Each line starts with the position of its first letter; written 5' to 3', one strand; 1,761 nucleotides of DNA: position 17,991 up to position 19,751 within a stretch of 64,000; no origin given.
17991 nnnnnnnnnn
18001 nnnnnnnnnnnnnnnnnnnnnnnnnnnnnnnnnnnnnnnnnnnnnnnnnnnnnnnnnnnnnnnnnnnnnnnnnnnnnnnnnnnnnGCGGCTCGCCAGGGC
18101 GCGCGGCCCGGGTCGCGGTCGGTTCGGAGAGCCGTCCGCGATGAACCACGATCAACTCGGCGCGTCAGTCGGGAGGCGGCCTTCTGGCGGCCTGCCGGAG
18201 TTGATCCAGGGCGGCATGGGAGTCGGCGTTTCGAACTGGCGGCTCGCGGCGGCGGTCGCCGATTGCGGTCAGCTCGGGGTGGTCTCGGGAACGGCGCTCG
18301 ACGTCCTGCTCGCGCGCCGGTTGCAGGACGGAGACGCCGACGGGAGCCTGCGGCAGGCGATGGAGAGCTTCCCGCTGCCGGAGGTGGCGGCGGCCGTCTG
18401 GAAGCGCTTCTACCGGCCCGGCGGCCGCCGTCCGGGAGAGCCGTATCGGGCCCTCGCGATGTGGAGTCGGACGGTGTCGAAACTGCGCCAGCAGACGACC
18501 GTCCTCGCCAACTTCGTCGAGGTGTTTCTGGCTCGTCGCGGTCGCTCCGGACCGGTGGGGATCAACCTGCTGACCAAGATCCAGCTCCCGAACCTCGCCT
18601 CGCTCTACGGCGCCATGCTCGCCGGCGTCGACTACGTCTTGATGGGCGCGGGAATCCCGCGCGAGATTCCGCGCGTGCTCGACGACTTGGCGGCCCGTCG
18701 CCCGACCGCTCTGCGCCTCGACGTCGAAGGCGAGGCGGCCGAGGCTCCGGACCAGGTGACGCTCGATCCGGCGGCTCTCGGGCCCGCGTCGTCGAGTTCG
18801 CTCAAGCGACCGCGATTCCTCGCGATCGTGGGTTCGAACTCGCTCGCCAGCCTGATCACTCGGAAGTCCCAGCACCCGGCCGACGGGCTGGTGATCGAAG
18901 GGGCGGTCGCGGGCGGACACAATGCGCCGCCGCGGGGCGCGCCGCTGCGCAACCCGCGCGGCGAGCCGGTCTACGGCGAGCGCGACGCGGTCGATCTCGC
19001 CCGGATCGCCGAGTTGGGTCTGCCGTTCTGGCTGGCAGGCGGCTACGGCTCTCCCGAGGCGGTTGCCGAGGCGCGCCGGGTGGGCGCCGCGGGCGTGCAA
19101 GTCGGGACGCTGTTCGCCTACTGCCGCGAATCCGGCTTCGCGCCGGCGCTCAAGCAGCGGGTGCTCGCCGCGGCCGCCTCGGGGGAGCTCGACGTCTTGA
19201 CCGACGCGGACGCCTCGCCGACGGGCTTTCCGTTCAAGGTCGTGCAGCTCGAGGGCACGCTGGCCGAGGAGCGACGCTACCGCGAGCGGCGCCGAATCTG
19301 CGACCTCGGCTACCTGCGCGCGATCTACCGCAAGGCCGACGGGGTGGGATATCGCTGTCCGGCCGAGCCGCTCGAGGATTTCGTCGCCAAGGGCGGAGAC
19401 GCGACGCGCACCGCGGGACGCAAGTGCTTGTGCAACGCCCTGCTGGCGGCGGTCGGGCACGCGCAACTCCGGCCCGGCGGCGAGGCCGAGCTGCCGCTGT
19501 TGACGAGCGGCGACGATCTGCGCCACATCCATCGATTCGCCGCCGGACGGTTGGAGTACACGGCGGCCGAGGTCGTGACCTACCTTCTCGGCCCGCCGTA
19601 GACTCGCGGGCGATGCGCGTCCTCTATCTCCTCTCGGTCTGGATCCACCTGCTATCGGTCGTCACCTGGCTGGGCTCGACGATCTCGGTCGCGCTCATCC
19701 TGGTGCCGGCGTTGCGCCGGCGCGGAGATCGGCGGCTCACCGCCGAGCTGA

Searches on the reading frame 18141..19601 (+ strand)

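Call 13: search_protein_families(library=pfam, proteins=[window:18141-19601:+], max_evalue=0.001)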
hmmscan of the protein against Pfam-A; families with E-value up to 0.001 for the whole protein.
window:18141-19601:+ (486 aa): 1 family
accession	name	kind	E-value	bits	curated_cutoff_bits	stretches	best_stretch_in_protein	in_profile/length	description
PF03060.21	NMO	-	1.7e-15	57.7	28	2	243-345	153-245/331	Nitronate monooxygenase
